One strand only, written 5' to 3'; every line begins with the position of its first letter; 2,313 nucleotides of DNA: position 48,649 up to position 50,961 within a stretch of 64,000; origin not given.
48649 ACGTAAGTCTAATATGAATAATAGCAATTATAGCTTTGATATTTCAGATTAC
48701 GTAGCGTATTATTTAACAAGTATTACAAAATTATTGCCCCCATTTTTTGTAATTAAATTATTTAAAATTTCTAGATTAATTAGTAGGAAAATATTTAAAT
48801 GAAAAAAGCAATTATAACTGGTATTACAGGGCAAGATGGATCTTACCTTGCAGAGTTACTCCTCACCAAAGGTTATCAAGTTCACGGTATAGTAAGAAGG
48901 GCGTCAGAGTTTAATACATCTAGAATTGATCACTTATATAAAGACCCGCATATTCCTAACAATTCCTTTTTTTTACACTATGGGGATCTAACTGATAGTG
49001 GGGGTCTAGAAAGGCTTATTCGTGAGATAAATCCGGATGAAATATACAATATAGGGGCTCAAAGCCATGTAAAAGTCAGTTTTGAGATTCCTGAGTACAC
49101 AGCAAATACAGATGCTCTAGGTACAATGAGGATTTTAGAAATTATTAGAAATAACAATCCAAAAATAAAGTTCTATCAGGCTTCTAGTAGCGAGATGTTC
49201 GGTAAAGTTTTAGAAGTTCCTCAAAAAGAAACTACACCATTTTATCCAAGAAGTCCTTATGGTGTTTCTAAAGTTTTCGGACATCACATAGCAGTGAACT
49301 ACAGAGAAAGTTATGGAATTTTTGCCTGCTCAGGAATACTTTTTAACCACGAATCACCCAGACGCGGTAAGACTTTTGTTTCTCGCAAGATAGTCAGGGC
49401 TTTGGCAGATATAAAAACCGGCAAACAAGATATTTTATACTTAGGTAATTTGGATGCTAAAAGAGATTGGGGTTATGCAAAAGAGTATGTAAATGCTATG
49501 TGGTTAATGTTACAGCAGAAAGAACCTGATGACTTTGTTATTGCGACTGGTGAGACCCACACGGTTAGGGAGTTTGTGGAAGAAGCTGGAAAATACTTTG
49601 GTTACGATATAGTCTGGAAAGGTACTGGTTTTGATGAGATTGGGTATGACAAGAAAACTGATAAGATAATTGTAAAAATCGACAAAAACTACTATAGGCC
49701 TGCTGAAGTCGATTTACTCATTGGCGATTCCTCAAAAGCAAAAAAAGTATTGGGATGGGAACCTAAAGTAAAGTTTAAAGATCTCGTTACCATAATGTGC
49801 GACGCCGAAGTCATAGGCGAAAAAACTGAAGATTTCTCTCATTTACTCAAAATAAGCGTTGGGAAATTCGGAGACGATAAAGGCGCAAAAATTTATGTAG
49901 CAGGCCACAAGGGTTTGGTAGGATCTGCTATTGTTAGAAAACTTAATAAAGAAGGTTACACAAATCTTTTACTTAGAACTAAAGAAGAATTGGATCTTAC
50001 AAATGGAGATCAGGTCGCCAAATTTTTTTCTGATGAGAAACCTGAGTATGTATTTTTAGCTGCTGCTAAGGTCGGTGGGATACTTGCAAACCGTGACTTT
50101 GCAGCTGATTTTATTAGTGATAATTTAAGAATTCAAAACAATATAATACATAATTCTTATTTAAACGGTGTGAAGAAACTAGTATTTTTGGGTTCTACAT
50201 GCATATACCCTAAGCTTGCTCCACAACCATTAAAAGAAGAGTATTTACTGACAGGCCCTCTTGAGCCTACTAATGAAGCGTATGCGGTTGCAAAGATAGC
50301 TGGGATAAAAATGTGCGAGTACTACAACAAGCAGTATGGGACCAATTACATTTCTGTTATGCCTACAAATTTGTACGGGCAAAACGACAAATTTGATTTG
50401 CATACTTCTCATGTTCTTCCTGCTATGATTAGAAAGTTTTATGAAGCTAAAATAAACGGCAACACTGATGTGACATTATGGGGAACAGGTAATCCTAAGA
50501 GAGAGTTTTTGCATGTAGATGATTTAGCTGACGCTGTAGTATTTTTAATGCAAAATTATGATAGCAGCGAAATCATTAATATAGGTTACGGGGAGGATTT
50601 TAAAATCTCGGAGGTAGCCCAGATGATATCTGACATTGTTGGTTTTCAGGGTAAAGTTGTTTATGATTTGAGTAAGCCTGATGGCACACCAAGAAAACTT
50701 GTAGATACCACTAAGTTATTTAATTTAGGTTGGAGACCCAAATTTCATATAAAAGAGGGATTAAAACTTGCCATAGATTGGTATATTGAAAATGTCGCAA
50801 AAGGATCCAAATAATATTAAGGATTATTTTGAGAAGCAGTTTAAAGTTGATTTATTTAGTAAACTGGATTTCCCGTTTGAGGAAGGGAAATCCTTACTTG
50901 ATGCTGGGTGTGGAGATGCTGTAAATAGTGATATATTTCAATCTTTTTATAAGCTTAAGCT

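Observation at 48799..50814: Gmd-Fcl fusion: complete GDP-L-fucose synthesis in one 671-aa polypeptide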

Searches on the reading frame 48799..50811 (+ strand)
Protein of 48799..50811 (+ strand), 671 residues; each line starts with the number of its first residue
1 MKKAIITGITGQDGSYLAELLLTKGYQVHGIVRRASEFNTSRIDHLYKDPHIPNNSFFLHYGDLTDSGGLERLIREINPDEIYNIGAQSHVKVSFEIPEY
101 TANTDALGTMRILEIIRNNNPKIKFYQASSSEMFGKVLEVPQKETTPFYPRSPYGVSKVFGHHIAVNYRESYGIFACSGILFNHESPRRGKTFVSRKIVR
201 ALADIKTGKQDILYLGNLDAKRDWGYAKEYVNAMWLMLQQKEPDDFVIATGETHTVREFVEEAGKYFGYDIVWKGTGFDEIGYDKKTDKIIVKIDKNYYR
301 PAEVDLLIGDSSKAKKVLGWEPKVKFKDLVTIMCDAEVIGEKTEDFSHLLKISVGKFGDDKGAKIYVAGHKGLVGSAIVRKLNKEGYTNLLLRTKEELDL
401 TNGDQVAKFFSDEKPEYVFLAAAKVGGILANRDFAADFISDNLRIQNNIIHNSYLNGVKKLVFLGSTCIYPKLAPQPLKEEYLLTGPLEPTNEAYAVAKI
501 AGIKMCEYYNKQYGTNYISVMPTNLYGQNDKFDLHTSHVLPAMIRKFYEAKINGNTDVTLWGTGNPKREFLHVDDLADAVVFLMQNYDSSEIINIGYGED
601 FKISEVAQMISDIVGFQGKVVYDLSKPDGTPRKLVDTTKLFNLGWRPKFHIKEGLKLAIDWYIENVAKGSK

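Call 3: search_protein_families(library=pfam, proteins=[window:48799-50811:+], max_evalue=0.01)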
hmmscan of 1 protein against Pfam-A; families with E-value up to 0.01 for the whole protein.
window:48799-50811:+ (671 aa): 5 families
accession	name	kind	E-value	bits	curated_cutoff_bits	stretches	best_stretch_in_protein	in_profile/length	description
PF16363.11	GDP_Man_Dehyd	-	1.8e-169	563.9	27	2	5-333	1-332/332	GDP-mannose 4,6 dehydratase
PF01370.27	Epimerase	-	2.4e-142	472.8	20.9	2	5-249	2-240/240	NAD dependent epimerase/dehydratase family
PF04321.23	RmlD_sub_bind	-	4.2e-17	62.6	27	2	4-183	3-154/287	RmlD substrate binding domain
PF02719.21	Polysacc_synt_2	-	1.4e-10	41.3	20.2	1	5-119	2-118/293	Polysaccharide biosynthesis protein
PF05368.20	NmrA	-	0.0027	17.8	27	0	2-35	3-36/298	NmrA-like family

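Call 4: search_protein_families(library=ncbifam, proteins=[window:48799-50811:+], max_evalue=0.001)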
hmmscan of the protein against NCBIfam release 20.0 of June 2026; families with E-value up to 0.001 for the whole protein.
window:48799-50811:+ (671 aa): 20 families
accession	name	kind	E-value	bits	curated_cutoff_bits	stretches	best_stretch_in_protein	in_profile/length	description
TIGR01472.1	gmd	equivalog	1e-171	570.7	415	1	2-337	1-338/342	GDP-mannose 4,6-dehydratase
NF047922.1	GDPFucSynFcl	equivalog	2.4e-147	490.3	500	1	362-666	2-305/308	GDP-L-fucose synthase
TIGR01181.1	dTDP_gluc_dehyt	equivalog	4.5e-53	180.4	365.1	2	5-329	3-303/321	dTDP-glucose 4,6-dehydratase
TIGR04180.1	EDH_00030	hypoth_equivalog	2e-41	142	475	2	5-324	2-296/297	NAD-dependent 4,6-dehydratase LegB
TIGR01179.1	galE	equivalog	3.1e-36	124.9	262.3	2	397-665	53-328/332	UDP-glucose 4-epimerase GalE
TIGR02622.1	CDP_4_6_dhtase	equivalog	2e-24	86.4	278.45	1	2-172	5-172/352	CDP-glucose 4,6-dehydratase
NF007490.0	PRK10084.1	subfamily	4.7e-23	81.8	649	2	56-241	51-250/361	dTDP-glucose 4,6-dehydratase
NF007582.0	PRK10217.1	equivalog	1e-22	80.7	698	2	1-243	1-245/355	dTDP-glucose 4,6-dehydratase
TIGR02197.1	heptose_epim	equivalog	1.4e-15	57.2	274.6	2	365-622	1-268/316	ADP-glyceromanno-heptose 6-epimerase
NF011728.1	PRK15181.1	equivalog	1e-12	47.7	760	2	458-665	133-340/348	Vi polysaccharide biosynthesis UDP-N-acetylglucosaminuronic acid C-4 epimerase TviC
TIGR01214.1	rmlD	equivalog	1.2e-12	47.5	224.05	2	5-185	3-155/285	dTDP-4-dehydrorhamnose reductase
NF043036.1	ErythonDh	equivalog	4e-11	42.7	325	1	3-168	2-163/321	D-erythronate dehydrogenase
NF007956.0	PRK10675.1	subfamily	1.3e-10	40.9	394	1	4-165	3-160/338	UDP-glucose 4-epimerase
NF008872.0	PRK11908.1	equivalog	1.3e-09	37.6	294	1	456-614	108-271/349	bifunctional UDP-4-keto-pentose/UDP-xylose synthase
NF008360.0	PRK11150.1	equivalog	2.4e-09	36.8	452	0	553-611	194-251/310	ADP-glyceromanno-heptose 6-epimerase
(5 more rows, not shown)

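Call 5: search_solved_structures(query=window:48799-50811:+, show_alignments=3)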
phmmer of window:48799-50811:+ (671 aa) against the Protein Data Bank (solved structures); distinct sequences matched with E-value up to 0.001: 134 (the best 60 are shown).
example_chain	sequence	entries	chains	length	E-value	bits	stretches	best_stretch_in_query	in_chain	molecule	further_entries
7kf3_A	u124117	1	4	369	1.8e-141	475.9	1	2-338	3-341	GDP-mannose 4,6-dehydratase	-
6gpj_A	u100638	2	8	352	1e-137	463.5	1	4-338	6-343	GDP-mannose 4,6 dehydratase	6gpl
5in4_A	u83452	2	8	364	1.3e-137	463.2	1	4-338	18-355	GDP-mannose 4,6 dehydratase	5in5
1t2a_A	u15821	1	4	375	1.3e-137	463.2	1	4-338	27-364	GDP-mannose 4,6 dehydratase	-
6gpk_A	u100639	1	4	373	3.3e-137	461.8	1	4-338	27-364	GDP-mannose 4,6 dehydratase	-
6q94_B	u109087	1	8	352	3.8e-137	461.6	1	4-338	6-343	GDP-mannose 4,6 dehydratase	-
1db3_A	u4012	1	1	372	1.8e-136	459.4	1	2-338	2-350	GDP-MANNOSE 4,6-DEHYDRATASE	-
5uzh_A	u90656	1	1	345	4.6e-135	454.7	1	2-337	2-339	NafoA.00085.b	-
2z1m_A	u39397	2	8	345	1.5e-130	439.8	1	2-338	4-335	GDP-D-mannose dehydratase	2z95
1n7g_A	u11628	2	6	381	2.8e-122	412.5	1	2-339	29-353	GDP-D-mannose-4,6-dehydratase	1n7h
1bsv_A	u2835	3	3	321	2.6e-105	356.4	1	364-666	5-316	PROTEIN (GDP-FUCOSE SYNTHETASE) | GDP-FUCOSE SYNTHETASE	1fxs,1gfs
1e6u_A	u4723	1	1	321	5.2e-105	355.4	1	364-666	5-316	GDP-FUCOSE SYNTHETASE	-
1bws_A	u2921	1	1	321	6.9e-105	355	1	364-666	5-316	PROTEIN (GDP-4-KETO-6-DEOXY-D-MANNOSE EPIMERASE/REDUCTASE)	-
1e7s_A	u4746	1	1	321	7e-105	355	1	364-666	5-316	GDP-FUCOSE SYNTHETASE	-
1e7q_A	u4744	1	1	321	7.2e-105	354.9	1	364-666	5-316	GDP-FUCOSE SYNTHETASE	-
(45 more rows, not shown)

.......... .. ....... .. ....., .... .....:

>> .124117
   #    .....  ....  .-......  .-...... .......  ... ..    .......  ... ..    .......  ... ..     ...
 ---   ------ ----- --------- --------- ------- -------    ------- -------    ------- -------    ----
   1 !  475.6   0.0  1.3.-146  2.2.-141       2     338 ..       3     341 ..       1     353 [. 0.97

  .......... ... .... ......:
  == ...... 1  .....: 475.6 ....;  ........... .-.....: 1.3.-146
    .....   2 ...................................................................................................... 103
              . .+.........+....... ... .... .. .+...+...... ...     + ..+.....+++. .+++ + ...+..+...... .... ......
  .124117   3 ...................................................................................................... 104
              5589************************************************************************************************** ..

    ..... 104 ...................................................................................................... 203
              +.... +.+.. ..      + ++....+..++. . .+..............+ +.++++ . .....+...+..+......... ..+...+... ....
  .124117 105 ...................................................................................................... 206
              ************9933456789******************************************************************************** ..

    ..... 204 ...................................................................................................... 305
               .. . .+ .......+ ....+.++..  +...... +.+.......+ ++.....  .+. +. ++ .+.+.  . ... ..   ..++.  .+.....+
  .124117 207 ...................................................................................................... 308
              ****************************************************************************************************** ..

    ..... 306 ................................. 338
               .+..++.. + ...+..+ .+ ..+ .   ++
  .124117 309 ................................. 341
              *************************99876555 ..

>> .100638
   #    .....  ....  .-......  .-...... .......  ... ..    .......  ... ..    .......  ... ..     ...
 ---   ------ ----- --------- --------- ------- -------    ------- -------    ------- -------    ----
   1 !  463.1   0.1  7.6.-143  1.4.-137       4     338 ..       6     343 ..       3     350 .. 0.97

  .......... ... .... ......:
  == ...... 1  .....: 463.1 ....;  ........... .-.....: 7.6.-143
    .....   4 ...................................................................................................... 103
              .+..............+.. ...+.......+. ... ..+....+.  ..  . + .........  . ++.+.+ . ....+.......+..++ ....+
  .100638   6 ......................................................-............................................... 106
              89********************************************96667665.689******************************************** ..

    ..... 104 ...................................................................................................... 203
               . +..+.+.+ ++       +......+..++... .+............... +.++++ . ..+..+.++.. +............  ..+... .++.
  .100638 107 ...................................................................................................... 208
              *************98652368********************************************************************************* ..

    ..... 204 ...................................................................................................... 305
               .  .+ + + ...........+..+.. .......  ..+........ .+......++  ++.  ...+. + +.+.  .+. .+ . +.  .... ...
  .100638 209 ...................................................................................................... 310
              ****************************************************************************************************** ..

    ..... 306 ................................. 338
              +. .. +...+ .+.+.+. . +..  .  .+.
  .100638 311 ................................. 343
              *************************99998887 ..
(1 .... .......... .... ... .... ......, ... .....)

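Call 6: find_homologous_proteins(query=window:48799-50811:+, max_evalue=1e-20)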
Query window:48799-50811:+ (671 aa): 8000 proteins with E <= 1e-20 among 8000 candidates; the best 120 are listed.
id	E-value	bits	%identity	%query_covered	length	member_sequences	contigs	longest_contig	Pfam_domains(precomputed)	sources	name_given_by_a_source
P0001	0.0e+0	1544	100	100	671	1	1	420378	PF04321.24,PF16363.12,PF02719.22,PF01370.28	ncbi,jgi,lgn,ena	-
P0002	0.0e+0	1287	83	99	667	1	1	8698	PF04321.24,PF16363.12,PF02719.22,PF01370.28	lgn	-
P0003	0.0e+0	1104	83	85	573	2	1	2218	PF04321.24,PF16363.12,PF01370.28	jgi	-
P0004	4.7e-292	988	62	100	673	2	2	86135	PF04321.24,PF16363.12,PF02719.22,PF01073.26,PF13460.13,PF01370.28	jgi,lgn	jgi:GDPmannose 4,6-dehydratase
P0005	1.0e-289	981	63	99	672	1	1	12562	PF04321.24,PF16363.12,PF02719.22,PF13460.13,PF01370.28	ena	-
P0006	1.1e-286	971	63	99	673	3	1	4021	PF04321.24,PF16363.12,PF02719.22,PF13460.13,PF01370.28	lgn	-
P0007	3.8e-285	966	62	99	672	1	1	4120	PF04321.24,PF16363.12,PF02719.22,PF13460.13,PF01370.28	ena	-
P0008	4.0e-283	959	62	99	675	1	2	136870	PF04321.24,PF16363.12,PF02719.22,PF01370.28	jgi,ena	-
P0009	3.8e-281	952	61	100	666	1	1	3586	PF04321.24,PF16363.12,PF02719.22,PF01370.28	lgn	-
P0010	6.2e-279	945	61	99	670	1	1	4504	PF04321.24,PF16363.12,PF02719.22,PF05368.20,PF01370.28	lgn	-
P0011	3.4e-278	943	61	98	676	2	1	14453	PF04321.24,PF16363.12,PF02719.22,PF01370.28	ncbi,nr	ncbi:MAG: GDP-mannose 4,6-dehydratase [Candidatus Magasanikbacteria bacterium]|nr:GDP-mannose 4,6-de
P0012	1.4e-277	941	60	100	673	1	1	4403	PF04321.24,PF16363.12,PF02719.22,PF01370.28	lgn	-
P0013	7.3e-275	932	60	100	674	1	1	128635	PF04321.24,PF16363.12,PF02719.22,PF01370.28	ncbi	-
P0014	1.9e-270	917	62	50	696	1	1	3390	PF04321.24,PF16363.12,PF01370.28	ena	-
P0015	3.8e-252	857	57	99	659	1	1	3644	PF04321.24,PF16363.12,PF02719.22,PF01370.28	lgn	-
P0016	5.3e-251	853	56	100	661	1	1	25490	PF04321.24,PF16363.12,PF02719.22,PF01370.28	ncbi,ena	-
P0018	2.3e-247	841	62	50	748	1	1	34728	PF04321.24,PF16363.12,PF02719.22,PF01370.28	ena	-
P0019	7.0e-247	839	56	100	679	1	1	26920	PF04321.24,PF16363.12,PF02719.22,PF01370.28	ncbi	-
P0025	5.6e-243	826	55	99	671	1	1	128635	PF04321.24,PF16363.12,PF02719.22,PF01370.28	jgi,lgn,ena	-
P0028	2.5e-240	817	54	100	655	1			PF04321.24,PF16363.12,PF02719.22,PF01370.28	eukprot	eukprot:jgi/Tetstr1/451939/TSEL_038975.t1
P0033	3.3e-236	804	-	-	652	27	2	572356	PF04321.24,PF16363.12,PF02719.22,PF13460.13,PF01370.28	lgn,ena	-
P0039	3.0e-225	768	-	-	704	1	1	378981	PF04321.24,PF16363.12,PF02719.22,PF01370.28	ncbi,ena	-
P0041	5.2e-218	744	50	99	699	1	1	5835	PF04321.24,PF16363.12,PF02719.22,PF05368.20,PF01073.26,PF07993.19,PF13460.13,PF01370.28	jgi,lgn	-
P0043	2.8e-202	692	63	50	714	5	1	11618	PF04321.24,PF16363.12,PF02719.22,PF01073.26,PF07993.19,PF01370.28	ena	-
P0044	2.0e-201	689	49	100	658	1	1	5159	PF04321.24,PF16363.12,PF02719.22,PF13460.13,PF01370.28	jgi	jgi:GDPmannose 4,6-dehydratase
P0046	8.4e-197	674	49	99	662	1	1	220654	PF04321.24,PF16363.12,PF02719.22,PF01073.26,PF13460.13,PF01370.28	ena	-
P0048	2.7e-189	649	-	-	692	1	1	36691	PF04321.24,PF16363.12,PF02719.22,PF01370.28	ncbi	-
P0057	3.0e-166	573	45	99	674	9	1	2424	PF04321.24,PF16363.12,PF02719.22,PF01073.26,PF01370.28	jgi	-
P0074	2.4e-156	540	68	51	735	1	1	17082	PF04321.24,PF16363.12,PF01041.24,PF01370.28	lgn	-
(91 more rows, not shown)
